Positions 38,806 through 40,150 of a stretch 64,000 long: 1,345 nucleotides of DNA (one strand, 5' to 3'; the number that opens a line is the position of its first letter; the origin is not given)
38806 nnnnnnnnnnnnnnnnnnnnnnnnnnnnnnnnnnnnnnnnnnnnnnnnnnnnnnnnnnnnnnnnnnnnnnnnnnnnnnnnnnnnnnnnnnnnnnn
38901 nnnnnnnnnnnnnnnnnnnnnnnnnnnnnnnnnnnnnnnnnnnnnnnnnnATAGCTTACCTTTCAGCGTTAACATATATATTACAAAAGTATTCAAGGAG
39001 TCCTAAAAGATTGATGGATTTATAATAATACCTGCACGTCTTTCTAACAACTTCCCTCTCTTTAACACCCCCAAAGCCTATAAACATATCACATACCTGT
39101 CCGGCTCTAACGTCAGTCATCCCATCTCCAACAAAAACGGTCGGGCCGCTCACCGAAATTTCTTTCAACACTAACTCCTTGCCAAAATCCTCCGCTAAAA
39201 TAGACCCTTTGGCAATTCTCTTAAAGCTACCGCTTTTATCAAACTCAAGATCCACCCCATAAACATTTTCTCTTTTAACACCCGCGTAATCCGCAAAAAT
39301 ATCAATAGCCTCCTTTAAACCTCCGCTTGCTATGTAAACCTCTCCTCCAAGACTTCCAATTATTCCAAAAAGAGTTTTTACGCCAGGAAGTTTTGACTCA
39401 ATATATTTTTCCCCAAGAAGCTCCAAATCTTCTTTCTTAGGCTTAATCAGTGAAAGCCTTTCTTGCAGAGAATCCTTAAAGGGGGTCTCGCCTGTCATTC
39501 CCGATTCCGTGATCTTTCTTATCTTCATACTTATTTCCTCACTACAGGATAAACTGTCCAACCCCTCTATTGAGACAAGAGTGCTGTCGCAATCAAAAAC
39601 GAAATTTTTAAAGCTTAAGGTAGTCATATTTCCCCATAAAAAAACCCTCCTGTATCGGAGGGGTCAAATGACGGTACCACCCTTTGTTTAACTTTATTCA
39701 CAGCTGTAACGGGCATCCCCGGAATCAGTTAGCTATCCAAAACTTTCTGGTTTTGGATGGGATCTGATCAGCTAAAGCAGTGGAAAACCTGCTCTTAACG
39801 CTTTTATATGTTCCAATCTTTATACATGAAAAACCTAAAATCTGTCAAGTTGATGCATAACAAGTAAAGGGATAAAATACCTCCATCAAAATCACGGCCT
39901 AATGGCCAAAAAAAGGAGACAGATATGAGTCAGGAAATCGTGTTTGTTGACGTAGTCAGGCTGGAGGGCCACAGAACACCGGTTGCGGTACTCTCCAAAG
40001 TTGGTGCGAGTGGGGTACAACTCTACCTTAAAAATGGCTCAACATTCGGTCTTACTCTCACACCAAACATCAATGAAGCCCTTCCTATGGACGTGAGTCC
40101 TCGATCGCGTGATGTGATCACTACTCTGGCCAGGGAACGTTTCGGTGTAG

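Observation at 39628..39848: T-box riboswitch with its own promoter upstream of a phosphoserine-phosphatase-like/serS operon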

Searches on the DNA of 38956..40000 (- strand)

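Call 4: search_rna_families(source=window, start=39500, end=40000, threshold=evalue, max_evalue=10, show_alignments=5)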
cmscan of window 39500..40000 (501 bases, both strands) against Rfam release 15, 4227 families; matches with E-value up to 10: 7.
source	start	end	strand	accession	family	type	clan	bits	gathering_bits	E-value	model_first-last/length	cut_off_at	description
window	39780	39877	+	RF01220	snoR104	Gene; snRNA; snoRNA; HACA-box;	-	22.7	40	0.15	1-118/118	no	Small nucleolar RNA snoR104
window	39636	39695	-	RF01859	Phe_leader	Cis-reg; leader;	-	18.3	55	1.7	1-125/125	no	Phenylalanine leader peptide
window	39896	39918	+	RF03128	L31-Coriobacteria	Cis-reg; leader;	CL00118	16.4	33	4.5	1-33/33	no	L31-Coriobacteria ribosomal protein leader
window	39778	39865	-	RF02059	STnc50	Gene; sRNA;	-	15.6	55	8.6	1-84/84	no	Salmonella enterica sRNA STnc40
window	39636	39715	-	RF02837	anti-hemB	Gene; sRNA;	-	13.6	49.5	1.8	1-81/81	no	Burkholderia RNA 7 (anti-hemB)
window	39912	39969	+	RF01121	sR38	Gene; snRNA; snoRNA; CD-box;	-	12.7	50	1.8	1-59/59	no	Small nucleolar RNA sR38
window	39724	39811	+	RF00431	SNORA55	Gene; snRNA; snoRNA; HACA-box;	-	12.3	45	6.7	1-135/135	no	Small nucleolar RNA SNORA55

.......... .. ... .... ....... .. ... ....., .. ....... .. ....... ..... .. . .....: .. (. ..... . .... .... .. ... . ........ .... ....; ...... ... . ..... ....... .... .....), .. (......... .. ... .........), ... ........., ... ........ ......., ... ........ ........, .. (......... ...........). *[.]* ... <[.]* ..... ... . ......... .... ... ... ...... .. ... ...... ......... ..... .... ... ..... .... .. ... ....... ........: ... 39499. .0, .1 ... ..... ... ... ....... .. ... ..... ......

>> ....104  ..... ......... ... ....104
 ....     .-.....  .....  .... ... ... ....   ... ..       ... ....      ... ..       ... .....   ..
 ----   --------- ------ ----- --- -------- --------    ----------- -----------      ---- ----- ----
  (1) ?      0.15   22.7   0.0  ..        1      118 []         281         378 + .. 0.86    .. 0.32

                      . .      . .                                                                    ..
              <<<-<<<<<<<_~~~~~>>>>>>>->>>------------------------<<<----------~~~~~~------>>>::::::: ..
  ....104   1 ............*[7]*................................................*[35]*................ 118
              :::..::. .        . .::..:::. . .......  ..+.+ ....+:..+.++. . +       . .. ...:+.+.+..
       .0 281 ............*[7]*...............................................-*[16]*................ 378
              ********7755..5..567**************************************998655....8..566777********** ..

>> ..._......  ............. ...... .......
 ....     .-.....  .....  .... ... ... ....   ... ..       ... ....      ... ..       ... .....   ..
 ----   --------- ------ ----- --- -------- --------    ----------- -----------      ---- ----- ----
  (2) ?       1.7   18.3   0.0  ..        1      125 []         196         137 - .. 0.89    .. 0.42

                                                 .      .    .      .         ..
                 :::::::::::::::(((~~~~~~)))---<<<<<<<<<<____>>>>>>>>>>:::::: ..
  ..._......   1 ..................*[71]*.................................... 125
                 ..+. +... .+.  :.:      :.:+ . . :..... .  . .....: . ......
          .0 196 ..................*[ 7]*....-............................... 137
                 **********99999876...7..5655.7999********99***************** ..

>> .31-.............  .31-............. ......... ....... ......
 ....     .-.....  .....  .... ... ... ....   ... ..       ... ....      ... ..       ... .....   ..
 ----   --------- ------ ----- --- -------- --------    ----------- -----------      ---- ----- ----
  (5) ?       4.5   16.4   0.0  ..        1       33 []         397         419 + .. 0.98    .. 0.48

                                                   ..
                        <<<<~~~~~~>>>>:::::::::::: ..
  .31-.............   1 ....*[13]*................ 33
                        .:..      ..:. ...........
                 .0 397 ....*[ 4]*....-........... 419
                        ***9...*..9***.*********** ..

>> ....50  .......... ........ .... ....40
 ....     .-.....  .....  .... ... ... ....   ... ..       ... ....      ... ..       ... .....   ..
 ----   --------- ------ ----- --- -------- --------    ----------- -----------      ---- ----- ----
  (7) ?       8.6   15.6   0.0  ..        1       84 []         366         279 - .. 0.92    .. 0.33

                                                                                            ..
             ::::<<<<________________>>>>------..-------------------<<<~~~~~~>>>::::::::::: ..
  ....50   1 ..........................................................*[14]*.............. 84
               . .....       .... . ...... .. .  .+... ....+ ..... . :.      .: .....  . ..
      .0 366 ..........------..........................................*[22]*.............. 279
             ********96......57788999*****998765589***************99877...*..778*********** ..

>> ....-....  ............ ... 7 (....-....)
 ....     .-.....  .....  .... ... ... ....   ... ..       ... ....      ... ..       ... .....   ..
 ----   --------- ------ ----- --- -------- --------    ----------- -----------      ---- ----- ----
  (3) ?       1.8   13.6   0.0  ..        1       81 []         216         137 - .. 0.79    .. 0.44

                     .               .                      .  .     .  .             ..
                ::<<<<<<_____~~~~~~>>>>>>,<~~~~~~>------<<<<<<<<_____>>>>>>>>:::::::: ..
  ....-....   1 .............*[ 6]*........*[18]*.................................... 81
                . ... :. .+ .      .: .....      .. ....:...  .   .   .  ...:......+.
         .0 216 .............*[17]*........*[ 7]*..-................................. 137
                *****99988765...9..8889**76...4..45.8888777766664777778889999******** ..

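Call 16: search_rna_families(source=L001, start=3400, end=4100, threshold=evalue, max_evalue=10, show_alignments=2)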
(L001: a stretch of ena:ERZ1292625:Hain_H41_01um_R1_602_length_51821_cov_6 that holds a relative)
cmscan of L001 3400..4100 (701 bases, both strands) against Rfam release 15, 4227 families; matches with E-value up to 10: 3.
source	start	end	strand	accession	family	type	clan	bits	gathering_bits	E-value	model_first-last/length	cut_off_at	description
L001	3773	3980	+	RF00230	T-box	Cis-reg; leader;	-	23.2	93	0.0051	1-219/219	no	T-box leader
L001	3915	3955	+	RF01092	GP_knot2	Cis-reg;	-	19.5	80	0.44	1-61/61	no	Gag/pol translational readthrough site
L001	3960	4002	+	RF02837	anti-hemB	Gene; sRNA;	-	13.2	49.5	3.2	1-81/81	no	Burkholderia RNA 7 (anti-hemB)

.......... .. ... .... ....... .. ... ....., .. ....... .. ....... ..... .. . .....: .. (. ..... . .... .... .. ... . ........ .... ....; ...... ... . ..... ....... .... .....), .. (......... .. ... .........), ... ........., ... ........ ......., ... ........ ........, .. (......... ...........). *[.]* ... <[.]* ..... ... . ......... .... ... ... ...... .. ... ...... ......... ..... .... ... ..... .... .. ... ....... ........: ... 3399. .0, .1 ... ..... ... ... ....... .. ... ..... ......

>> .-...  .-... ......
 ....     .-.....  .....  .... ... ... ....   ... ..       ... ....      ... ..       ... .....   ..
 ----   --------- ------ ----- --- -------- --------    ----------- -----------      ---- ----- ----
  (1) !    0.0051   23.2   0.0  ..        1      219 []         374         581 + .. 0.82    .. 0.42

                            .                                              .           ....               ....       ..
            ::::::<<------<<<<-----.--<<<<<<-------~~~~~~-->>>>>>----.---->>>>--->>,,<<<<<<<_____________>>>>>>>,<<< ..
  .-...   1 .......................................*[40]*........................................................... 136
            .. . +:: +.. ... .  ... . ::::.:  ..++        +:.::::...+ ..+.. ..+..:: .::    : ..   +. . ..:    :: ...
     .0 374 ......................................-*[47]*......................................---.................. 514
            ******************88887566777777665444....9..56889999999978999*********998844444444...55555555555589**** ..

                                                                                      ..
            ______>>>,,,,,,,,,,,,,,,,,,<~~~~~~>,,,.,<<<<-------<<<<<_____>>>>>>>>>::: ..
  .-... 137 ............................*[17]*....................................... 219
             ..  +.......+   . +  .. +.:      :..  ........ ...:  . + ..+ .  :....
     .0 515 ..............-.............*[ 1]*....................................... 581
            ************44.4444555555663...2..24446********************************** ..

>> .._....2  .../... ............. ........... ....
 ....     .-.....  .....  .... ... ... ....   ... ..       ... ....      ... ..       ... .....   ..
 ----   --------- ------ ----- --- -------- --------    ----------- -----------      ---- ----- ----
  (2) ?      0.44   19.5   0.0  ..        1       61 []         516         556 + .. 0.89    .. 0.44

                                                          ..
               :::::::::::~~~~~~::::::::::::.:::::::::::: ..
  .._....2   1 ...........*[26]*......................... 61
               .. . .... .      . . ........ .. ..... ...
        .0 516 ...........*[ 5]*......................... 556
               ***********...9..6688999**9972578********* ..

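Call 65: build_rna_model(alignment_id=A3, structure=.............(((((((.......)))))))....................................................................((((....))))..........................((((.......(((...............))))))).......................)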
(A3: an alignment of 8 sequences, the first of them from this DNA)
Model R1 built from alignment A3 (8 sequences, 199 columns); structure: as given.
model positions 160; base pairs 18; branch points 2; effective number of sequences 2.92; information 0.59 bits per position. Calibrated on 0.2 Mb of random sequence (short: E-values are rough).
structure used (alignment columns):
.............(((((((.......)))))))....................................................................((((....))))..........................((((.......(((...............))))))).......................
